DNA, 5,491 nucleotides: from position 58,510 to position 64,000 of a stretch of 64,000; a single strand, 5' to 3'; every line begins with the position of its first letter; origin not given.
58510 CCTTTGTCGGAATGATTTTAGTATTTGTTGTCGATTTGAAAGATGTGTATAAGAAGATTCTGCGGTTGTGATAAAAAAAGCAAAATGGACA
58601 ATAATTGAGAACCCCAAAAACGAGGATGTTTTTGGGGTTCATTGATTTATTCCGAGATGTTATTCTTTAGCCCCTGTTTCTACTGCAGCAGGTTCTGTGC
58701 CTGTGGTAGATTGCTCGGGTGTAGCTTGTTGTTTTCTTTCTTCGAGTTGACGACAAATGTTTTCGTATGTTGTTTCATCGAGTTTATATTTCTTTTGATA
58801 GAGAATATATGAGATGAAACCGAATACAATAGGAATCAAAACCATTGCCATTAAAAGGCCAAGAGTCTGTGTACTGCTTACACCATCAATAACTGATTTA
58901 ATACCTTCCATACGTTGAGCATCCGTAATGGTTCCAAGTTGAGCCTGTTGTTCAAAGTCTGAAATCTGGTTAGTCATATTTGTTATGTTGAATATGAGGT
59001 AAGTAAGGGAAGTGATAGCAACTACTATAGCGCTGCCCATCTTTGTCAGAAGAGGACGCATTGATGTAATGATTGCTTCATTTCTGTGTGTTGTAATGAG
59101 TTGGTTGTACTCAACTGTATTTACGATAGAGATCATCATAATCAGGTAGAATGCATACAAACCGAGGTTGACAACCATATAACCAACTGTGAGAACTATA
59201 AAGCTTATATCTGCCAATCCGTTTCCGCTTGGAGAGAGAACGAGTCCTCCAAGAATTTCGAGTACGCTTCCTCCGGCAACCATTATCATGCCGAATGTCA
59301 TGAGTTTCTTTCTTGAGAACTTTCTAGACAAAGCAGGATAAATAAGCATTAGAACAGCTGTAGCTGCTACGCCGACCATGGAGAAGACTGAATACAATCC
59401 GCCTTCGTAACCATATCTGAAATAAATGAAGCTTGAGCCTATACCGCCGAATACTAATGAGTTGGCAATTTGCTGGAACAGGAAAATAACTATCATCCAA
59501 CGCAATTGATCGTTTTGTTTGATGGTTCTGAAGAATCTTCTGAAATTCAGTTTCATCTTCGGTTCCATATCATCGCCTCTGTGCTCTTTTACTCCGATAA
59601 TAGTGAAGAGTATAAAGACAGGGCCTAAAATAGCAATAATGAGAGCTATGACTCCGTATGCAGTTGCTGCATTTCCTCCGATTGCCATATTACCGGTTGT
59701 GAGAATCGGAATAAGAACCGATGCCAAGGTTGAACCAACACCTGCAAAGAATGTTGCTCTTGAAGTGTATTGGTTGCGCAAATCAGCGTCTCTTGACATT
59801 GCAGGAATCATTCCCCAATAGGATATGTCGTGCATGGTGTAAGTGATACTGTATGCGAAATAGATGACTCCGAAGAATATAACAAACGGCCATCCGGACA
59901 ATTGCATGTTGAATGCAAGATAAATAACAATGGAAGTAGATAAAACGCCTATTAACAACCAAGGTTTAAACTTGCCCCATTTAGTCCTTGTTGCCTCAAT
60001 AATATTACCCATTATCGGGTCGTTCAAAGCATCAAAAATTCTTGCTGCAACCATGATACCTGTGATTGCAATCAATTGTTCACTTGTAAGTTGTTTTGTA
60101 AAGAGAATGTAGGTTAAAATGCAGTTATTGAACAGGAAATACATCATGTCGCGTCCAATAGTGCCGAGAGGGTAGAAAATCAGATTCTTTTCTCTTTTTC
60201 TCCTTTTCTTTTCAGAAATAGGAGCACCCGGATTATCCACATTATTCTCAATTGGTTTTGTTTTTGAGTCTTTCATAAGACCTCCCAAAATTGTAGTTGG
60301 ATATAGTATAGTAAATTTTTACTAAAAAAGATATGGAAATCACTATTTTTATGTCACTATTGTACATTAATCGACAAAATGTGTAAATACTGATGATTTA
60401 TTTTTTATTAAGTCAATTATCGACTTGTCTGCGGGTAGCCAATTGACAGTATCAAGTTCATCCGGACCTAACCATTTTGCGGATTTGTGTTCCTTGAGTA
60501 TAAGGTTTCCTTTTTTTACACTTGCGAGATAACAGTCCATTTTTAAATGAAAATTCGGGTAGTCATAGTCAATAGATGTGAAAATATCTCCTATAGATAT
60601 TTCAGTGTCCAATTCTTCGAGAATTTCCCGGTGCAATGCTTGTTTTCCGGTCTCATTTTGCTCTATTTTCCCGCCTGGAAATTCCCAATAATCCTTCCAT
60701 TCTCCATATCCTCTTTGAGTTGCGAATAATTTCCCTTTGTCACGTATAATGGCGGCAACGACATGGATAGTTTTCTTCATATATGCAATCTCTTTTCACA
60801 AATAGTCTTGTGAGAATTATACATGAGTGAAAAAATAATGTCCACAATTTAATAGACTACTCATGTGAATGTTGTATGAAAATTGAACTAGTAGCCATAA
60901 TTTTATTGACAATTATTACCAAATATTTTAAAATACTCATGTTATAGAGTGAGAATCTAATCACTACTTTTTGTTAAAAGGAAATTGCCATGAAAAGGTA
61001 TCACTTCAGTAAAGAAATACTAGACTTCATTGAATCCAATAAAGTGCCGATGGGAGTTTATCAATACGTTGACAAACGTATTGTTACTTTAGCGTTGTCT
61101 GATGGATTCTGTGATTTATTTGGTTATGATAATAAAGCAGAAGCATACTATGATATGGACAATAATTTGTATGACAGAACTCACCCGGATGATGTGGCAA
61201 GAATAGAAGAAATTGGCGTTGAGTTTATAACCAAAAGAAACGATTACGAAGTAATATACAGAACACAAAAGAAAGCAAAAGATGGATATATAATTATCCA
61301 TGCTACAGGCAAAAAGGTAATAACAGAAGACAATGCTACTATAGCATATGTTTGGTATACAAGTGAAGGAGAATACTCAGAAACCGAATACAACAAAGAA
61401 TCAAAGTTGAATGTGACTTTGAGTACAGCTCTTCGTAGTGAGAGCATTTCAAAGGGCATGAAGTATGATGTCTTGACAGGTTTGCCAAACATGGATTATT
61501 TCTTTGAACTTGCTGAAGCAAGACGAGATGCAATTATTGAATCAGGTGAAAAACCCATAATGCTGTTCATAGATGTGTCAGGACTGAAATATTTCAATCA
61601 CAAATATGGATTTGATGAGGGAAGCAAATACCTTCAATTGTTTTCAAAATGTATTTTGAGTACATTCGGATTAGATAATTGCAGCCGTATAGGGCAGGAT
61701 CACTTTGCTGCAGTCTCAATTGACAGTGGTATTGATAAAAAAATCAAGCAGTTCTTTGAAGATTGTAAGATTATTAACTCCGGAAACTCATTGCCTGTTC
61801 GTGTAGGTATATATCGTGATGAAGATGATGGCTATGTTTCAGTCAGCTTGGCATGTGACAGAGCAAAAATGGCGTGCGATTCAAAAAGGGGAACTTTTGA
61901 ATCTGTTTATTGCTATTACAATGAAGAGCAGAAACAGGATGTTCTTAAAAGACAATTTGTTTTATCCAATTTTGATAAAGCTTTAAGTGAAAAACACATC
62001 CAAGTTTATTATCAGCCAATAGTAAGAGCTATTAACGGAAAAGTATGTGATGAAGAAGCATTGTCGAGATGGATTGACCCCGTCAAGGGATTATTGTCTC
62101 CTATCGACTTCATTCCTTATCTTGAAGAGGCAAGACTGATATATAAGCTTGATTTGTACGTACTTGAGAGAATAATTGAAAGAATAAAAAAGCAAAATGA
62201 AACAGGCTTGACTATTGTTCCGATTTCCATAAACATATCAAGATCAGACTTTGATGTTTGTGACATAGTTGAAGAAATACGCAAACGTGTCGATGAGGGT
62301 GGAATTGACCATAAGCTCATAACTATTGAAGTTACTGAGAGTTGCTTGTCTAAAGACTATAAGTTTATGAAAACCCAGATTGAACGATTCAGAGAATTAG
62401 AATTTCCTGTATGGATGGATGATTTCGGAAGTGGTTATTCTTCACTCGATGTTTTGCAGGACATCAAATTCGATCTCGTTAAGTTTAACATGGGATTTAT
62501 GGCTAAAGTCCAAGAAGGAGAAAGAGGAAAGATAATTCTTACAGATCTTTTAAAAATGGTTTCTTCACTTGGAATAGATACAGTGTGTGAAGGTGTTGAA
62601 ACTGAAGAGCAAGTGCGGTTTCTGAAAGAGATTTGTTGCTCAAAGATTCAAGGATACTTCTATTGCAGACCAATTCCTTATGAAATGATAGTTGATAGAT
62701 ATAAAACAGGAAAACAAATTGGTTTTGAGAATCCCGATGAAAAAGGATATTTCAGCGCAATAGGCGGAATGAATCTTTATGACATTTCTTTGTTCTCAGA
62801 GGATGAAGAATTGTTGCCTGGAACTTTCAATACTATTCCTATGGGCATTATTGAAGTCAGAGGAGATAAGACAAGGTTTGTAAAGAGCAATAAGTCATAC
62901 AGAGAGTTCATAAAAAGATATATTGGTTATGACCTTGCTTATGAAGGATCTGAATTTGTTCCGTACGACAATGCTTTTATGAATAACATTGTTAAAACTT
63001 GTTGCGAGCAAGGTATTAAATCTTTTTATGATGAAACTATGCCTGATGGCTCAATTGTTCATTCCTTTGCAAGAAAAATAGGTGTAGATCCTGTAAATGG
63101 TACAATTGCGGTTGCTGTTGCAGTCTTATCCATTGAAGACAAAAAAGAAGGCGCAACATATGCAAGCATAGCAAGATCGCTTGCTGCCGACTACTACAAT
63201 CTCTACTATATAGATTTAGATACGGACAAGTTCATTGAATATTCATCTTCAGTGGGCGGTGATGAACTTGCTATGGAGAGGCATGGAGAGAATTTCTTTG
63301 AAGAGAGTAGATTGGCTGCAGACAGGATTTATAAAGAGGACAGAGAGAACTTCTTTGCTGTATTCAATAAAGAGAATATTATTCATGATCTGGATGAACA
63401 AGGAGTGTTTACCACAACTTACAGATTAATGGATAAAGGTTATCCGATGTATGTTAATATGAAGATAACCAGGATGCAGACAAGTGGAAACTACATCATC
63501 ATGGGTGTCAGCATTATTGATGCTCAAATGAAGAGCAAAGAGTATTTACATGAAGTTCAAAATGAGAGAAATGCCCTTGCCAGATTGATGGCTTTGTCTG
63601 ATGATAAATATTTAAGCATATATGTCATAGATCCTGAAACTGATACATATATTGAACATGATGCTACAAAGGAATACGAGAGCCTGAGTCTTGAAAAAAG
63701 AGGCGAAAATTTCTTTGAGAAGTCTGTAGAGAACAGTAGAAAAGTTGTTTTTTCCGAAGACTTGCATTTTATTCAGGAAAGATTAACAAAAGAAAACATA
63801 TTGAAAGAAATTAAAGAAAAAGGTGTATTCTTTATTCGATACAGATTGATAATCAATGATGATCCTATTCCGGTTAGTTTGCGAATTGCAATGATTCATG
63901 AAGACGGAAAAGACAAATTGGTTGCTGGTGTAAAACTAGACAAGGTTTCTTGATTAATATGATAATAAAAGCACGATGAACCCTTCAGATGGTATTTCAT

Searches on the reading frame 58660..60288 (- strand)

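Call 71: search_protein_families(library=pfam, proteins=[window:58660-60288:-], max_evalue=0.001)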
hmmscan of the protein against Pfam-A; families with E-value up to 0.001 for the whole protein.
window:58660-60288:- (542 aa): 2 families
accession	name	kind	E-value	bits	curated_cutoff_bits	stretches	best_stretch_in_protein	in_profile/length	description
PF13347.12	MFS_2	-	2.2e-49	168.6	27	1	39-504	2-426/427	MFS/sugar transport protein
PF07690.21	MFS_1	-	2.6e-08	33.6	33.4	1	69-380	30-318/347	Major Facilitator Superfamily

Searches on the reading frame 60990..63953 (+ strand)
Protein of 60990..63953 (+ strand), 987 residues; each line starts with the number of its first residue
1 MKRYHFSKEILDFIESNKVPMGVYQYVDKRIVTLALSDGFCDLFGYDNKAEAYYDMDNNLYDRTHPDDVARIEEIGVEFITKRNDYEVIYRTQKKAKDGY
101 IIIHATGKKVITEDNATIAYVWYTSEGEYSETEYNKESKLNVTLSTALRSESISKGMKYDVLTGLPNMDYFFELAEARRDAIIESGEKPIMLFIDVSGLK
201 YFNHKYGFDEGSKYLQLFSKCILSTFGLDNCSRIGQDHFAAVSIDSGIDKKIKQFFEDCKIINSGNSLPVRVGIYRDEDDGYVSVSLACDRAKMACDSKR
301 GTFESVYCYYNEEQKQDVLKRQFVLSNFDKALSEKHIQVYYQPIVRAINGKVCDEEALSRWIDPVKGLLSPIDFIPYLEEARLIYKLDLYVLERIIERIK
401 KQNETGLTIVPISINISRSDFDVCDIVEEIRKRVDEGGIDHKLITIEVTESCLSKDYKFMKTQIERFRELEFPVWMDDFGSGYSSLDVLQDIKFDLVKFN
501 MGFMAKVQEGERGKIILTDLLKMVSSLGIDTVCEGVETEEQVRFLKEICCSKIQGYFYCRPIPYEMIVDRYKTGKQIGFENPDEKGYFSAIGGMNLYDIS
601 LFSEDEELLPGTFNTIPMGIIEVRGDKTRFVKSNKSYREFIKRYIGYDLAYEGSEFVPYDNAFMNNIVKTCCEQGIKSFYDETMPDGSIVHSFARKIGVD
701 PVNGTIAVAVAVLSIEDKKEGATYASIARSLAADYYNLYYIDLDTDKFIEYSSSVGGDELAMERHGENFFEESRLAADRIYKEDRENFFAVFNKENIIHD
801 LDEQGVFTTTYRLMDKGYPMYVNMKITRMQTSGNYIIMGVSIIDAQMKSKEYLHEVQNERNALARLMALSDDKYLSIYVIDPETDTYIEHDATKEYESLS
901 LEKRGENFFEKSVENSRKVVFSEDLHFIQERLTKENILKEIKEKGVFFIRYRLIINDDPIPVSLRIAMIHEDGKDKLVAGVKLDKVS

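Call 71: search_protein_families(library=pfam, proteins=[window:60990-63953:+], max_evalue=0.001)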
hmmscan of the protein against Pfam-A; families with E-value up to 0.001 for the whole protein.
window:60990-63953:+ (987 aa): 3 families
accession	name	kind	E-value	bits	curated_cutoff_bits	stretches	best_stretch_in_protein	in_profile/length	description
PF00563.25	EAL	-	4.4e-58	196.9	31.3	1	328-561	4-236/236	EAL domain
PF00990.26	GGDEF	-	6.3e-10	39.5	23.8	1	158-246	2-91/161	Diguanylate cyclase, GGDEF domain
PF08447.18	PAS_3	-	5.8e-08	33.3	25.6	1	35-121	3-86/89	PAS fold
